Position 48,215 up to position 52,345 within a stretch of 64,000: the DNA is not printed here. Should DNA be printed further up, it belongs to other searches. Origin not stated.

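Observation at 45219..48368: Unassigned 1049-aa CBM32 plus (alpha/alpha)6 protein at the position where a beta-glucosidase would be expected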

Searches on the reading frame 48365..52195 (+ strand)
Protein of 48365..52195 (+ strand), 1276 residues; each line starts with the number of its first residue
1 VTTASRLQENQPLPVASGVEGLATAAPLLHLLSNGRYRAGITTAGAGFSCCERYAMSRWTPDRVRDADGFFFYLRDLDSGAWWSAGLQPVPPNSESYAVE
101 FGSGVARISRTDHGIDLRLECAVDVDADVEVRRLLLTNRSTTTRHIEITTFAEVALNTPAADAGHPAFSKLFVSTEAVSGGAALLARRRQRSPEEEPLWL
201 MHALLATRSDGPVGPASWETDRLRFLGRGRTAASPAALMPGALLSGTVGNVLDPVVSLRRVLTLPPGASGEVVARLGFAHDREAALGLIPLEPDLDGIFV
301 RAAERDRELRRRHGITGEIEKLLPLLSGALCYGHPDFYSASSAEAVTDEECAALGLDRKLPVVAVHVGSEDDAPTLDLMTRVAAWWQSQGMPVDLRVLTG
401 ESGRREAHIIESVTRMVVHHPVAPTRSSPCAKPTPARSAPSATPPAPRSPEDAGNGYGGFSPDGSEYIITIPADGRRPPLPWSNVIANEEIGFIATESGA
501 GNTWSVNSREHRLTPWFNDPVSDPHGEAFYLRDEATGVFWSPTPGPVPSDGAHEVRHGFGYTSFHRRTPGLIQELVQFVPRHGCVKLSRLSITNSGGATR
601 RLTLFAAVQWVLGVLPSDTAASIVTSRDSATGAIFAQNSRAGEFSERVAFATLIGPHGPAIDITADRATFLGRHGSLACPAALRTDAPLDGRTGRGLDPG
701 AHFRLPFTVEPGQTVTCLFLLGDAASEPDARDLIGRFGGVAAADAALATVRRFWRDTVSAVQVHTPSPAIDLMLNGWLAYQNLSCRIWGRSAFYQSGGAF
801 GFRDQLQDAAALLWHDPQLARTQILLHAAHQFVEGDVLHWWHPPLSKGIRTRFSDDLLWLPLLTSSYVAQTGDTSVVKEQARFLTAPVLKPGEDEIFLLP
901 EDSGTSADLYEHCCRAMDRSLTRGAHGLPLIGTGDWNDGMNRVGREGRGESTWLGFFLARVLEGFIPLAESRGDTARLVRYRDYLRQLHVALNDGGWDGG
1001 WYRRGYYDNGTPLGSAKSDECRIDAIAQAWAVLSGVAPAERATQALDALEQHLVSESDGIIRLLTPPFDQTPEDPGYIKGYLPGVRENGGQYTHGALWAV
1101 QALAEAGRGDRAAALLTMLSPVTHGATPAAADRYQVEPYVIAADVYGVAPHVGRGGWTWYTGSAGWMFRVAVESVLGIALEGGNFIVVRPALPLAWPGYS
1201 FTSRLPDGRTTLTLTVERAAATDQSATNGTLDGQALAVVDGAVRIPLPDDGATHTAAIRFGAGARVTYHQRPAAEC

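Call 3: search_protein_families(library=pfam, proteins=[window:48365-52195:+], max_evalue=0.01)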
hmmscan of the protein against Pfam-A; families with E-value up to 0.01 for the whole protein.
window:48365-52195:+ (1276 aa): 2 families
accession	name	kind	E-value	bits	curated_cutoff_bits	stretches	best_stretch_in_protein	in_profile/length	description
PF06165.18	GH94_b-supersand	-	4.5e-142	472.3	23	2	27-277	3-251/251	Glycosyl hydrolase 94, supersandwich domain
PF17167.11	Glyco_hydro_94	-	2.8e-115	385.8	27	1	753-1177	1-420/420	Glycosyl hydrolase 94 superfamily, catalytic domain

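Call 7: search_protein_families(library=ncbifam, proteins=[window:48365-52195:+], max_evalue=0.1)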
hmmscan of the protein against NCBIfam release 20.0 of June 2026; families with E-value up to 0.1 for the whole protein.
window:48365-52195:+ (1276 aa): 0 families

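Call 69: search_solved_structures(query=window:48365-52195:+, max_evalue=0.00001)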
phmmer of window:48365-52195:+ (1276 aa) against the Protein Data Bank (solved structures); distinct sequences matched with E-value up to 0.00001: 20.
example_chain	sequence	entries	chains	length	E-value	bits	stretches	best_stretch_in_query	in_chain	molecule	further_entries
8rf9_A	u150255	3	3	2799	1.8e-267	893.8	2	423-1222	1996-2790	Cyclic beta 1-2 glucan synthetase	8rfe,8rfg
8rf0_A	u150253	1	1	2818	1.8e-267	893.8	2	423-1222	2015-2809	Cyclic beta-(1,2)-glucan synthase NdvB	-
8ho9_A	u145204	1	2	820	4e-80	273.1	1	457-1262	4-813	Cellobiose phosphorylase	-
8hob_A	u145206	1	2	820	1.1e-79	271.7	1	457-1262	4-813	Cellobiose phosphorylase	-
3qde_A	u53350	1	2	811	1.6e-77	264.6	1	457-1258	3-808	Cellobiose phosphorylase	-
8ho7_A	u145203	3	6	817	2.2e-77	264.1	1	457-1257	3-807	Cellobiose phosphorylase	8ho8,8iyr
1v7v_A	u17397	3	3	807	6.6e-77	262.5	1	457-1233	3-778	chitobiose phosphorylase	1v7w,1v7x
3rrs_A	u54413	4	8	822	5.8e-73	249.4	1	457-1234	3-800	Cellobiose phosphorylase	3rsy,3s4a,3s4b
3s4c_A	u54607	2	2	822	9.2e-73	248.8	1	457-1234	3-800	Lactose Phosphorylase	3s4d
2cqs_A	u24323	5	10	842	5.8e-71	242.8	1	453-1242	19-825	Cellobiose Phosphorylase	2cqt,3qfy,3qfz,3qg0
3act_A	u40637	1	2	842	4.9e-70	239.7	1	453-1242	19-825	Cellobiose Phosphorylase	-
3afj_A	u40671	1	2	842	5.6e-70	239.5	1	453-1242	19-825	Cellobiose Phosphorylase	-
3acs_A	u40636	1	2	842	7.7e-70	239.1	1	453-1242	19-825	Cellobiose Phosphorylase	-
8bou_A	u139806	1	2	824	3.3e-59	203.9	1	453-1201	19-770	N,N'-diacetylchitobiose phosphorylase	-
4zle_A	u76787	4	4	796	1.1e-50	175.7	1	525-1197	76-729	Putative b-glycan phosphorylase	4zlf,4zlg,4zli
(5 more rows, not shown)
